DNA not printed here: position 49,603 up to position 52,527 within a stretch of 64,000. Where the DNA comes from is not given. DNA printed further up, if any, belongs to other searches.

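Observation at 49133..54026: Arsenite-oxidase-like Rieske/Mo enzyme with uncertain substrate and a private cytochrome/cupredoxin pair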

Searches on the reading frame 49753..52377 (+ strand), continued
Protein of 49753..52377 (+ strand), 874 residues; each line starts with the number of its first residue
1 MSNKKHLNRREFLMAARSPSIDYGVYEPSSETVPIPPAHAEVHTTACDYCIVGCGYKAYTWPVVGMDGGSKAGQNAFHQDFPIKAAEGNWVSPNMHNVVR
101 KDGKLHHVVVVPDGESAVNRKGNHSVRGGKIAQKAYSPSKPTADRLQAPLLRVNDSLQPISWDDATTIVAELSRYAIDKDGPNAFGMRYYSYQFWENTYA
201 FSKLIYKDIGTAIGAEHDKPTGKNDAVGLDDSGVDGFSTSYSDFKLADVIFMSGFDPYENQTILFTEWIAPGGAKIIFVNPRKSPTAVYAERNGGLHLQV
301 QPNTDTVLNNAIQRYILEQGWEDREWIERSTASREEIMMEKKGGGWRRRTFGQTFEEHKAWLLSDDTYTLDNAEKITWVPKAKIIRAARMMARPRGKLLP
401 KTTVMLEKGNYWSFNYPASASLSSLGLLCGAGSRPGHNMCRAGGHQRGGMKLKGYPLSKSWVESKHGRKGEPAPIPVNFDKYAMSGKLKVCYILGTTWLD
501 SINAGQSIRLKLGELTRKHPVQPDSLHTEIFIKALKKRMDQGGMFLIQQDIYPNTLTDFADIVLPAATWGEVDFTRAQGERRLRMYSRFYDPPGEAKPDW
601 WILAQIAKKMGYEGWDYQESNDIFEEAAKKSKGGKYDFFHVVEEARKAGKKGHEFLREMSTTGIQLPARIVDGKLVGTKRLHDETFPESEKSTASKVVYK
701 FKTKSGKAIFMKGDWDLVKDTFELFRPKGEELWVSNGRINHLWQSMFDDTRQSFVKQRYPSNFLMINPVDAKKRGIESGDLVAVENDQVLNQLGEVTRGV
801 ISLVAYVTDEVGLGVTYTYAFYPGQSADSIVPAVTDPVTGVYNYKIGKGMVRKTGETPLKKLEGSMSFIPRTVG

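Call 8: find_homologous_proteins(query=window:49753-52377:+, max_evalue=1e-30)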
Query window:49753-52377:+ (874 aa): 1688 proteins with E <= 1e-30 among 7965 candidates; the best 120 are listed.
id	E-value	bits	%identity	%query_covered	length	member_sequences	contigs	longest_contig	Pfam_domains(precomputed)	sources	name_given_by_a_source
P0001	0.0e+0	1815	86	100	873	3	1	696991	PF00384.28,PF01568.28,PF18465.8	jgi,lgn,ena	-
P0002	0.0e+0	1792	85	100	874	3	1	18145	PF00384.28,PF01568.28,PF18465.8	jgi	-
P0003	0.0e+0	1740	83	100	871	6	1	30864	PF00384.28,PF01568.28,PF18465.8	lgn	-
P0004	0.0e+0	1728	83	100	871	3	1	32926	PF00384.28,PF01568.28,PF18465.8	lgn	-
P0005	0.0e+0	1723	82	100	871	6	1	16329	PF00384.28,PF01568.28,PF18465.8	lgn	-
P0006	0.0e+0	1711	81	100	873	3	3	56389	PF00384.28,PF01568.28,PF18465.8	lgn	-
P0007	0.0e+0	1702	82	100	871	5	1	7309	PF00384.28,PF01568.28,PF18465.8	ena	-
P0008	0.0e+0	1697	82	100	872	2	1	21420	PF00384.28,PF01568.28,PF18465.8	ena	-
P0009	0.0e+0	1694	82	100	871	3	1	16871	PF00384.28,PF01568.28,PF18465.8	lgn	-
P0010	0.0e+0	1659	80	100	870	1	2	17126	PF00384.28,PF01568.28,PF18465.8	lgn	-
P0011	0.0e+0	1646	80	100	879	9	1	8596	PF00384.28,PF01568.28,PF18465.8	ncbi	-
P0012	0.0e+0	1625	78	100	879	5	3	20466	PF00384.28,PF01568.28,PF18465.8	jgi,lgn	-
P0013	0.0e+0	1602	77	100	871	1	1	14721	PF00384.28,PF01568.28,PF18465.8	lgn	-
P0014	0.0e+0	1537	74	100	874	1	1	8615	PF00384.28,PF01568.28,PF18465.8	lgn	-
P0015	0.0e+0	1510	73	100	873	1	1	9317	PF00384.28,PF01568.28,PF18465.8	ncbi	ncbi:MAG: arsenate reductase (azurin) large subunit [Methyloligellaceae bacterium]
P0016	0.0e+0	1353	66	99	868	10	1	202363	PF00384.28,PF01568.28,PF18465.8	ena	-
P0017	0.0e+0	1341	65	100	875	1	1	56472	PF00384.28,PF01568.28,PF18465.8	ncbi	-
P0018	0.0e+0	1337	64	99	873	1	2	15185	PF00384.28,PF01568.28,PF18465.8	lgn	-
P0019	0.0e+0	1337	65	100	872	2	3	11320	PF00384.28,PF01568.28,PF18465.8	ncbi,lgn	-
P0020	0.0e+0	1336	66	99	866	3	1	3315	PF00384.28,PF01568.28,PF18465.8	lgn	-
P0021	0.0e+0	1335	65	100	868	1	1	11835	PF00384.28,PF01568.28,PF18465.8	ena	-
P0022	0.0e+0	1329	65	100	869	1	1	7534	PF00384.28,PF01568.28,PF18465.8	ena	-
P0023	0.0e+0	1324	65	100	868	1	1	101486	PF00384.28,PF01568.28,PF18465.8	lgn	-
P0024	0.0e+0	1323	64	100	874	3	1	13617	PF00384.28,PF01568.28,PF18465.8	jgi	jgi:arsenite oxidase large subunit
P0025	0.0e+0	1323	65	100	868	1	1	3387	PF00384.28,PF01568.28,PF18465.8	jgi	jgi:arsenite oxidase large subunit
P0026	0.0e+0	1318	65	100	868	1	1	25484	PF00384.28,PF01568.28,PF18465.8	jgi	-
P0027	0.0e+0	1315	65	100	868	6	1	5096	PF00384.28,PF01568.28,PF18465.8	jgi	jgi:arsenite oxidase large subunit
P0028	0.0e+0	1315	64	100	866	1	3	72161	PF00384.28,PF01568.28,PF18465.8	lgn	-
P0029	0.0e+0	1314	64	100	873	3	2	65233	PF00384.28,PF01568.28,PF18465.8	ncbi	ncbi:MAG: arsenate reductase (azurin) large subunit [Burkholderiales bacterium]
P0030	0.0e+0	1313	64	99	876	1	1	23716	PF00384.28,PF01568.28,PF18465.8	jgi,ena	-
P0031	0.0e+0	1311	64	99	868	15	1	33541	PF00384.28,PF01568.28,PF18465.8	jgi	-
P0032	0.0e+0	1309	64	100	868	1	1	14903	PF00384.28,PF01568.28,PF18465.8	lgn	-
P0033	0.0e+0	1307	63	100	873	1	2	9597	PF00384.28,PF01568.28,PF18465.8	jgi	jgi:arsenite oxidase large subunit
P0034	0.0e+0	1300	65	99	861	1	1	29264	PF00384.28,PF01568.28,PF18465.8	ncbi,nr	ncbi:MAG: molybdopterin-dependent oxidoreductase [Proteobacteria bacterium]|nr:molybdopterin-depende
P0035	0.0e+0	1291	63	99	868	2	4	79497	PF00384.28,PF01568.28,PF18465.8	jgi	jgi:arsenite oxidase large subunit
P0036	0.0e+0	1269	63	99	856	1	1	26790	PF00384.28,PF01568.28,PF18465.8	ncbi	-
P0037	0.0e+0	1264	62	100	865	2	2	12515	PF00384.28,PF01568.28,PF18465.8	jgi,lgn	jgi:arsenite oxidase large subunit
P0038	0.0e+0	1264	64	96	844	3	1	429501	PF00384.28,PF01568.28,PF18465.8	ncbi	-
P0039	0.0e+0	1247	63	99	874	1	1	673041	PF00384.28,PF01568.28,PF18465.8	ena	-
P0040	0.0e+0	1235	62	100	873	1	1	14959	PF00384.28,PF01568.28,PF18465.8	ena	-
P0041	0.0e+0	1218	60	100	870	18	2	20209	PF00384.28,PF01568.28,PF18465.8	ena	-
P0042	0.0e+0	1206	60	100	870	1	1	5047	PF00384.28,PF01568.28,PF18465.8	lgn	-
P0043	0.0e+0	1156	63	89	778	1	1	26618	PF00384.28,PF01568.28,PF18465.8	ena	-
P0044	1.5e-287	975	52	96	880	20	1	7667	PF00384.28,PF01568.28,PF18465.8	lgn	-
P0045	7.6e-284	962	52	97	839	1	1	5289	PF00384.28,PF01568.28,PF18465.8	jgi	jgi:arsenite oxidase large subunit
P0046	7.5e-283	959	53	96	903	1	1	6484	PF00384.28,PF01568.28,PF18465.8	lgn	-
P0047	4.6e-282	956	53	96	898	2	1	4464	PF00384.28,PF01568.28,PF18465.8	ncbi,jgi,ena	-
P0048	4.8e-280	950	52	96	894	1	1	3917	PF00384.28,PF01568.28,PF18465.8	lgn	-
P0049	4.8e-279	946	52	96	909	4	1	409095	PF00384.28,PF01568.28,PF18465.8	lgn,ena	-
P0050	1.9e-278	945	51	96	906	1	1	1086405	PF00384.28,PF01568.28,PF18465.8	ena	-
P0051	7.7e-277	939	51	96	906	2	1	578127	PF00384.28,PF01568.28,PF18465.8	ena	-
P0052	2.6e-274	931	52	96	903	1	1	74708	PF00384.28,PF01568.28,PF18465.8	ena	-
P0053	1.3e-273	928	50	99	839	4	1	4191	PF00384.28,PF01568.28,PF18465.8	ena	-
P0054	2.3e-273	928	51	96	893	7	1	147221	PF00384.28,PF01568.28,PF18465.8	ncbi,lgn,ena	-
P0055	1.1e-272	925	49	98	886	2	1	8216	PF00384.28,PF01568.28,PF18465.8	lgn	-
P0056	4.1e-272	924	51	96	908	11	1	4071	PF00384.28,PF01568.28,PF18465.8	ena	-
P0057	1.4e-271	922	51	97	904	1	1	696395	PF00384.28,PF01568.28,PF18465.8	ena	-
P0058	6.2e-271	920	51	96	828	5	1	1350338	PF00384.28,PF01568.28,PF18465.8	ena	-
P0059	7.3e-271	919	50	96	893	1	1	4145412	PF00384.28,PF01568.28,PF18465.8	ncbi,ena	-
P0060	7.6e-271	919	50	97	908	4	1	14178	PF00384.28,PF01568.28,PF18465.8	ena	-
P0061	8.0e-271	919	50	96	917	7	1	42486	PF00384.28,PF01568.28,PF18465.8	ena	-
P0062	8.7e-271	919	50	96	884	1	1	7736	PF00384.28,PF01568.28,PF18465.8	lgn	-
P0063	2.3e-269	914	50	97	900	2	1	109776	PF00384.28,PF01568.28,PF18465.8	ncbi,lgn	-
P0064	1.8e-268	911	50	96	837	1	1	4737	PF00384.28,PF01568.28,PF18465.8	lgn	-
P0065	1.5e-267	908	48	97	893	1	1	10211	PF00384.28,PF01568.28,PF18465.8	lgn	-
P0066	2.3e-267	908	50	97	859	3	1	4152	PF00384.28,PF01568.28,PF18465.8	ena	-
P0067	2.8e-267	908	50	97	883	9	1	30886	PF00384.28,PF01568.28,PF18465.8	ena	-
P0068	3.6e-267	907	50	96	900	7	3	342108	PF00384.28,PF01568.28,PF18465.8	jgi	-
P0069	4.3e-267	907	50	96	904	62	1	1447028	PF00384.28,PF01568.28,PF18465.8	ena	-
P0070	4.6e-267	907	50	97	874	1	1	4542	PF00384.28,PF01568.28,PF18465.8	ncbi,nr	ncbi:MAG: arsenate reductase (azurin) large subunit, partial [Chloroflexi bacterium]|nr:arsenate red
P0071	6.4e-267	906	48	97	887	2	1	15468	PF00384.28,PF01568.28,PF18465.8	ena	-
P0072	2.0e-266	905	51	96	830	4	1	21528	PF00384.28,PF01568.28,PF18465.8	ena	-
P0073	3.3e-266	904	50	96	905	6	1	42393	PF00384.28,PF01568.28,PF18465.8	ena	-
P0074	5.8e-266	903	50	95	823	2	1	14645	PF00384.28,PF01568.28,PF18465.8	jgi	jgi:arsenite oxidase large subunit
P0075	3.6e-265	901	49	97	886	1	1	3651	PF00384.28,PF01568.28,PF18465.8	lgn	-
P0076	7.6e-265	900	48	96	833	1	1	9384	PF00384.28,PF01568.28,PF18465.8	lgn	-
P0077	9.9e-265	899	49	98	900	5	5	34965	PF00384.28,PF01568.28,PF18465.8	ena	-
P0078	1.2e-264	899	49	97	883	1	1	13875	PF00384.28,PF01568.28,PF18465.8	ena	-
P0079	1.4e-264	899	50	97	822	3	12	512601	PF00384.28,PF01568.28,PF18465.8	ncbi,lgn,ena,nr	ncbi:MAG TPA: arsenate reductase (azurin) large subunit [Chloroflexota bacterium]|nr:arsenate reduct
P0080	1.4e-264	899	50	96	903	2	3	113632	PF00384.28,PF01568.28,PF18465.8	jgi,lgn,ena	-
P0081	1.7e-264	898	49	97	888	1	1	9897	PF00384.28,PF01568.28,PF18465.8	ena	-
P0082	1.9e-264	898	51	96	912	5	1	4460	PF00384.28,PF01568.28,PF18465.8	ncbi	-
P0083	2.1e-264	898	49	96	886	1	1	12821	PF00384.28,PF01568.28,PF18465.8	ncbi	-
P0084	6.5e-264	896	50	96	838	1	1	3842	PF00384.28,PF01568.28,PF18465.8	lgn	-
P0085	6.7e-264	896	49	96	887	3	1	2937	PF00384.28,PF01568.28,PF18465.8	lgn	-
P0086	8.2e-264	896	49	96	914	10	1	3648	PF00384.28,PF01568.28,PF18465.8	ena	-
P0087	1.0e-263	896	49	97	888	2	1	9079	PF00384.28,PF01568.28,PF18465.8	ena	-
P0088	1.7e-262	892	47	97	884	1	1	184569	PF00384.28,PF01568.28,PF18465.8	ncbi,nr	ncbi:MAG: arsenate reductase (azurin) large subunit [Myxococcales bacterium]|nr:arsenate reductase (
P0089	1.8e-262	892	50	96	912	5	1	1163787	PF00384.28,PF01568.28,PF18465.8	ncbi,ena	-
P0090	3.2e-262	891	50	96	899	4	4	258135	PF00384.28,PF01568.28,PF18465.8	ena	-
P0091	5.6e-262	890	48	97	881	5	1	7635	PF00384.28,PF01568.28,PF18465.8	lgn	-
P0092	1.2e-261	889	49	97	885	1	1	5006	PF00384.28,PF01568.28,PF18465.8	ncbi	-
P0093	1.5e-261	889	49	96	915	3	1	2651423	PF00384.28,PF01568.28,PF18465.8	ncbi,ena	-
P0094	1.0e-260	886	48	97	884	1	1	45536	PF00384.28,PF01568.28,PF18465.8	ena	-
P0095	1.7e-260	885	49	96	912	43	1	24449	PF00384.28,PF01568.28,PF18465.8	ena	-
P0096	4.7e-260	884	49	96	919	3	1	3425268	PF00384.28,PF01568.28,PF18465.8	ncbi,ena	-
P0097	5.2e-260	884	48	97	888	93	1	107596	PF00384.28,PF01568.28,PF18465.8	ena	-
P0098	1.1e-259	882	48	95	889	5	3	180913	PF00384.28,PF01568.28,PF18465.8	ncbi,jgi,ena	-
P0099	1.3e-259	882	49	97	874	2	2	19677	PF00384.28,PF01568.28,PF18465.8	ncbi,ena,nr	ncbi:MAG: arsenate reductase (azurin) large subunit [Chloroflexi bacterium]|nr:arsenate reductase (a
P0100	5.5e-259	880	48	97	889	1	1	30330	PF00384.28,PF01568.28,PF18465.8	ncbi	-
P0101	5.6e-259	880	48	97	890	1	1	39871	PF00384.28,PF01568.28,PF18465.8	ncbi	-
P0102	8.0e-259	880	47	97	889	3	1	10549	PF00384.28,PF01568.28,PF18465.8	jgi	jgi:arsenite oxidase large subunit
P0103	8.0e-259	880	49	96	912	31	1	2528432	PF00384.28,PF01568.28,PF18465.8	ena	-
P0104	8.7e-259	879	48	96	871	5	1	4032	PF00384.28,PF01568.28,PF18465.8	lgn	-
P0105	1.2e-258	879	48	97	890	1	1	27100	PF00384.28,PF01568.28,PF18465.8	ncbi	ncbi:MAG: arsenate reductase (azurin) large subunit [Nitrospinota bacterium]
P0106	2.5e-258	878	48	97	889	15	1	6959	PF00384.28,PF01568.28,PF18465.8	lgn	-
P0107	5.7e-258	877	48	97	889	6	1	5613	PF00384.28,PF01568.28,PF18465.8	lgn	-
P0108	6.9e-258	876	47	97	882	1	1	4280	PF00384.28,PF01568.28,PF18465.8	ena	-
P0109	1.6e-257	875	48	97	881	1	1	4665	PF00384.28,PF01568.28,PF18465.8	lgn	-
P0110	2.1e-257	875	48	97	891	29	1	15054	PF00384.28,PF01568.28,PF18465.8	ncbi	-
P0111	3.5e-257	874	48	97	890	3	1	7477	PF00384.28,PF01568.28,PF18465.8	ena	-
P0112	3.6e-257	874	48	96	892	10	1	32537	PF00384.28,PF01568.28,PF18465.8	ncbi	-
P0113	6.5e-257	873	49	97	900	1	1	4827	PF00384.28,PF01568.28,PF18465.8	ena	-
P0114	1.1e-256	873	47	97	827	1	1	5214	PF00384.28,PF01568.28,PF18465.8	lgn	-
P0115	1.5e-256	872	48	97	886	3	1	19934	PF00384.28,PF01568.28,PF18465.8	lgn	-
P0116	2.4e-256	871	47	97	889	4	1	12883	PF00384.28,PF01568.28,PF18465.8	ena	-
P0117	3.3e-256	871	48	97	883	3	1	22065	PF00384.28,PF01568.28,PF18465.8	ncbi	-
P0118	3.4e-256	871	48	96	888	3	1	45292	PF00384.28,PF01568.28,PF18465.8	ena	-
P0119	3.5e-256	871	48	97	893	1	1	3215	PF00384.28,PF01568.28,PF18465.8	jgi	-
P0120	4.6e-256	870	47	96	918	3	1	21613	PF00384.28,PF01568.28,PF18465.8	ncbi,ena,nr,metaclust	ncbi:MAG: arsenite oxidase large subunit [Omnitrophica WOR_2 bacterium RIFCSPHIGHO2_02_FULL_52_10]|n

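Call 12: find_encoding_contigs(protein=window:49753-52377:+, flank=10000, max_places=4)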
Protein window:49753-52377:+ (874 aa): no gene with exactly this product is on record in the collection.
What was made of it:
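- Tried and rejected: Exact look-up of the window's Mo protein on public contigs found no record (call 12).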

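Call 13: find_encoding_contigs(protein=P0001, flank=10000, max_places=3)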
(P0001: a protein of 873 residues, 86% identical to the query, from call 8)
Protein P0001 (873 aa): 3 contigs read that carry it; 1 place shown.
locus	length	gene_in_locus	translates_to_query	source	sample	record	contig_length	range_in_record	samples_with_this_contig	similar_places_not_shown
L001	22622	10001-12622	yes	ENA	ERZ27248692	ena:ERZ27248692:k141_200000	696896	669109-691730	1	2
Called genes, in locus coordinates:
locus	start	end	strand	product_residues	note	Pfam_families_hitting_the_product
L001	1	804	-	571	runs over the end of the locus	PF01464:SLT, PF27553:SLT_superhelical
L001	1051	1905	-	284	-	-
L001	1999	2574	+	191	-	-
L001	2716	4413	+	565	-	PF01946:Thi4 (weak), PF00890:FAD_binding_2 (faint), PF01266:DAO (weak), PF01494:FAD_binding_3 (faint), PF13450:NAD_binding_8 (weak), PF21162:ETFQO_UQ-bd, PF05187:Fer4_ETF_QO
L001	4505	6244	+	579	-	PF00515:TPR_1 (faint), PF07719:TPR_2 (faint), PF13174:TPR_6 (faint), PF13176:TPR_7 (faint), PF13181:TPR_8 (faint), PF13371:TPR_9 (faint), PF13424:TPR_12 (faint), PF14559:TPR_19 (weak), +7 more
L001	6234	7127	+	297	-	PF00288:GHMP_kinases_N, PF08544:GHMP_kinases_C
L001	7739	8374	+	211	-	PF04542:Sigma70_r2, PF08281:Sigma70_r4_2, PF04545:Sigma70_r4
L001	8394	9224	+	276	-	-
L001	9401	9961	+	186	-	PF00355:Rieske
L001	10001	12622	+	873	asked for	PF18465:Rieske_3, PF00384:Molybdopterin, PF01568:Molydop_binding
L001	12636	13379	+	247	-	PF00034:Cytochrom_C, PF13442:Cytochrome_CBB3, PF00034:Cytochrom_C, PF13442:Cytochrome_CBB3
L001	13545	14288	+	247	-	PF13620:CarboxypepD_reg (faint), PF14686:fn3_3 (faint)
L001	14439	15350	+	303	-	PF04442:CtaG_Cox11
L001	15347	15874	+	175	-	PF14321:DUF4382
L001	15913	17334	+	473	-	PF00115:COX1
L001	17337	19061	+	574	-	PF02433:FixO, PF00034:Cytochrom_C, PF13442:Cytochrome_CBB3, PF00034:Cytochrom_C, PF13442:Cytochrome_CBB3 (weak)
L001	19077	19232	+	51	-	PF03597:FixS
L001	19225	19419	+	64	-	-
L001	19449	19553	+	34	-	-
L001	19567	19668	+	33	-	-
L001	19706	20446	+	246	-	PF13386:DsbD_2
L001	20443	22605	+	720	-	PF00122:E1-E2_ATPase, PF00702:Hydrolase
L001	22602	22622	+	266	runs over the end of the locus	PF13531:SBP_bac_11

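Call 14: find_encoding_contigs(protein=P0016, flank=10000, max_places=3)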
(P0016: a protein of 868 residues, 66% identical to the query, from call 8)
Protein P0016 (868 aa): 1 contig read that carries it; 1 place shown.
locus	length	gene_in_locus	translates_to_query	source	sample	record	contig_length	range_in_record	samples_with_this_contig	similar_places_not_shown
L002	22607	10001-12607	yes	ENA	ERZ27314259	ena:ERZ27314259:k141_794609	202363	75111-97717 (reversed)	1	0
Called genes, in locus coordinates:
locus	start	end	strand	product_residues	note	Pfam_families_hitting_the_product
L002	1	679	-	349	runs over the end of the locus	PF02812:ELFV_dehydrog_N, PF00208:ELFV_dehydrog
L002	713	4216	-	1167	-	PF01558:POR, PF20169:DUF6537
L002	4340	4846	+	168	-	PF01047:MarR (weak), PF13412:HTH_24, PF08279:HTH_11 (faint), PF13404:HTH_AsnC-type, PF01037:AsnC_trans_reg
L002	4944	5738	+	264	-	PF00596:Aldolase_II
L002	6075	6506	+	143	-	-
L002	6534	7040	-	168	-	PF13302:Acetyltransf_3, PF00583:Acetyltransf_1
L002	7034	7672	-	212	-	PF02798:GST_N, PF13417:GST_N_3, PF13409:GST_N_2, PF00043:GST_C (weak), PF14497:GST_C_3, PF13410:GST_C_2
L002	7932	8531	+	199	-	PF04542:Sigma70_r2, PF22029:PhyR_sigma2 (weak), PF08281:Sigma70_r4_2, PF04545:Sigma70_r4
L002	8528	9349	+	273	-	PF13490:zf-HC2 (faint)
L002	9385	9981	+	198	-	PF00355:Rieske (weak)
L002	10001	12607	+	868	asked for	PF18465:Rieske_3, PF00384:Molybdopterin, PF01568:Molydop_binding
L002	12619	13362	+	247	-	PF00034:Cytochrom_C, PF13442:Cytochrome_CBB3, PF00034:Cytochrom_C, PF13442:Cytochrome_CBB3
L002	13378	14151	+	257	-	-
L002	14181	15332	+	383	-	PF00034:Cytochrom_C (faint), PF03150:CCP_MauG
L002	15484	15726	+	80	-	-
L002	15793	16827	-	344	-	PF02826:2-Hacid_dh_C, PF03446:NAD_binding_2, PF03807:F420_oxidored, PF14833:NAD_binding_11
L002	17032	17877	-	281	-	PF01557:FAA_hydrolase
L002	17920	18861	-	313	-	PF00389:2-Hacid_dh, PF02826:2-Hacid_dh_C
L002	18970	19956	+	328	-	PF01073:3Beta_HSD, PF01370:Epimerase, PF04321:RmlD_sub_bind, PF07993:NAD_binding_4, PF16363:GDP_Man_Dehyd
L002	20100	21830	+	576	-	PF00920:ILVD_EDD_N, PF24877:ILV_EDD_C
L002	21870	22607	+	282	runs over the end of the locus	PF00106:adh_short, PF08659:KR, PF13561:adh_short_C2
